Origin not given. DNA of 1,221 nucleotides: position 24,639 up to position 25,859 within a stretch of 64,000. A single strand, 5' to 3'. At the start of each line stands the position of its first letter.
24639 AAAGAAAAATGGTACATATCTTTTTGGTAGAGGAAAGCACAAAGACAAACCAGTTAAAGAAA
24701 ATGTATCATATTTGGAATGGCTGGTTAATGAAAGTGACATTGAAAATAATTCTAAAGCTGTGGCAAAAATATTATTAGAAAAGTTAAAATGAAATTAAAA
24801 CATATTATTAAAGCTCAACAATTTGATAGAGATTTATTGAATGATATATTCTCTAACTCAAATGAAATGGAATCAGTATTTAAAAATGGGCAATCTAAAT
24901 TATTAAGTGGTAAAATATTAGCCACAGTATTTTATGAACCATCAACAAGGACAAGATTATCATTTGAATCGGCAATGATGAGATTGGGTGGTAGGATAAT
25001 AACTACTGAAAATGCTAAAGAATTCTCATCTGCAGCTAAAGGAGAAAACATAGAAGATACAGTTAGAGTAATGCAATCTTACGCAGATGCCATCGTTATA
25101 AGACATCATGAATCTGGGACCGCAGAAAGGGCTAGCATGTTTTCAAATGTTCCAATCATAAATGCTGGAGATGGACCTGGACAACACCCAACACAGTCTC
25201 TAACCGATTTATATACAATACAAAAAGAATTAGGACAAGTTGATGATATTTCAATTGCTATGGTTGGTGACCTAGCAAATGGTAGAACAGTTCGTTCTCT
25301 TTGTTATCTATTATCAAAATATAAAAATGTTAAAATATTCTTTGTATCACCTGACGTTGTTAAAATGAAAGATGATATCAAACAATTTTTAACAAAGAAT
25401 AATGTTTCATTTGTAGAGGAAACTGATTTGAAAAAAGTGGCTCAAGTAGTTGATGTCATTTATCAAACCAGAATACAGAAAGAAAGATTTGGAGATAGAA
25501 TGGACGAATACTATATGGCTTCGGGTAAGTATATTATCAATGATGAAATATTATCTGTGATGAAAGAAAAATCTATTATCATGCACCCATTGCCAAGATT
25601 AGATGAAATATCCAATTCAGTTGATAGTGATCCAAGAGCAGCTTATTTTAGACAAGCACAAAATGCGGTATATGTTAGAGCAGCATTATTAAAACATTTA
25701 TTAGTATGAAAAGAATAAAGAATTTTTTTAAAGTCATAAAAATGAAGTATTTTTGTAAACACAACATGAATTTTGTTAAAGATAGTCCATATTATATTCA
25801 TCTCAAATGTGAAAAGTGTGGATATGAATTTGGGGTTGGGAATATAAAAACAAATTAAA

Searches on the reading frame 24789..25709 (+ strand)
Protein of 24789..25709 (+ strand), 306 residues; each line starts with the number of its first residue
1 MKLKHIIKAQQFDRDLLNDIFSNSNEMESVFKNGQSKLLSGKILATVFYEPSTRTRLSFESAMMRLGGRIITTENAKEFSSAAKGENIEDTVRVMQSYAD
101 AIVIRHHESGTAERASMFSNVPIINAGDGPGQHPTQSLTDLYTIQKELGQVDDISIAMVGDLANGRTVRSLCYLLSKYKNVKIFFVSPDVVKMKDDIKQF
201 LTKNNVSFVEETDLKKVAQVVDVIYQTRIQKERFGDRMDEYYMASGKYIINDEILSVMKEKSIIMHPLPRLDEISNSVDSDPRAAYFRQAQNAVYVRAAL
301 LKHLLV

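Call 11: search_protein_families(library=phrogs, proteins=[window:24789-25709:+], max_evalue=0.00001)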
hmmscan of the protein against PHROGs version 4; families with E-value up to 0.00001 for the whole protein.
window:24789-25709:+ (306 aa): 1 family
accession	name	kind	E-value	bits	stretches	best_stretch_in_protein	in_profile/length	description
phrog_37670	-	unknown function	1e-39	137.5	1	11-302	15-335/344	-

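Call 35: search_dna_similar(query=window:24789-25709:+, collection=phages, mode=protein, max_rows=15)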
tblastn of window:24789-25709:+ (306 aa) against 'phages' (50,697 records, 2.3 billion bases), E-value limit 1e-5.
Records with a match: 39; places in all: 42; records where one place covers at least 80% of the query: 30.
Best place of each record, by identity: <60% 39.
By first word of the organism name: Listeria 18; Staphylococcus 5; Salmonella 4; Bacteriophage 3; Enterococcus 3; Acinetobacter 3; Escherichia 1; uncultured 1; Pseudomonas 1.
By host as written in the record: Listeria monocytogenes 18; - 7; Staphylococcus aureus 4; Enterococcus faecalis 3; Homo sapiens 2; Salmonella enterica subsp. enterica serovar Kentucky 2; Escherichia coli O157:H7 ATCC 43895 1; Staphylococcus pseudintermedius 1; and 1 more.
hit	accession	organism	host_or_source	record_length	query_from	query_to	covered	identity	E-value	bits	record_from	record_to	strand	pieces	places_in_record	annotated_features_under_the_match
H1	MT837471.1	Bacteriophage sp.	human fecal samples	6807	26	305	92%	44.7%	3e-71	244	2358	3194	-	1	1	record has no annotation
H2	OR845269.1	Escherichia phage ECO95 1-6-1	Escherichia coli O157:H7 ATCC 43895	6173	4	305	99%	41.3%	1e-73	251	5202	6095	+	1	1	record has no annotation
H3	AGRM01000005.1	Salmonella enterica subsp. houtenae str. ATCC BAA-1581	Homo sapiens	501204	4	305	99%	41.3%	1e-73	251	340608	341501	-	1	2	aspartate carbamoyltransferase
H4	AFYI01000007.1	Salmonella enterica subsp. enterica serovar Infantis str. ...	Homo sapiens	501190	4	305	99%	41.3%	1e-73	251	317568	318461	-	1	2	aspartate carbamoyltransferase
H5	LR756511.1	uncultured phage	metagenomic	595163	3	305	99%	37.4%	4e-49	181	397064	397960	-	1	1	record has no annotation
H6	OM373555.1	Staphylococcus phage vB_SpsX-DS7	Staphylococcus pseudintermedius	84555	39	305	87%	37.8%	2e-41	158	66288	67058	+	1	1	record has no annotation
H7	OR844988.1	Staphylococcus phage SA 1306 Kay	Staphylococcus aureus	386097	3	305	99%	32.8%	1e-39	153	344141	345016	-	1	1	record has no annotation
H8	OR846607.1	Enterococcus phage Efs 1-1-1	Enterococcus faecalis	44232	1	305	100%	31.0%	5e-29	122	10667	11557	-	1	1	record has no annotation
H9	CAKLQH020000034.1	Acinetobacter phage MD-2021a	not known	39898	3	301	98%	30.7%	7e-32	130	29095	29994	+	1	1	pyrB: aspartate carbamoyltransferase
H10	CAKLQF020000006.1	Acinetobacter phage MD-2021a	not known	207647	3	301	98%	30.7%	7e-32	130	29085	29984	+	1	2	pyrB: aspartate carbamoyltransferase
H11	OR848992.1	Listeria phage LM 4-14-1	Listeria monocytogenes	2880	26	305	92%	31.0%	5e-28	119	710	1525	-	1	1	record has no annotation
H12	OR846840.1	Listeria phage LM 4-11-1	Listeria monocytogenes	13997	26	305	92%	31.0%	6e-28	119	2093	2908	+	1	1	record has no annotation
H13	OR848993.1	Listeria phage LM 4-14-1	Listeria monocytogenes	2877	26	305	92%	30.8%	2e-32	132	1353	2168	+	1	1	record has no annotation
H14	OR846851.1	Listeria phage LM 4-11-1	Listeria monocytogenes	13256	26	305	92%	30.8%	3e-32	132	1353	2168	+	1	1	record has no annotation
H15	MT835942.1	Bacteriophage sp.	human fecal samples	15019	3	306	99%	27.7%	1e-23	106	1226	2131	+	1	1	record has no annotation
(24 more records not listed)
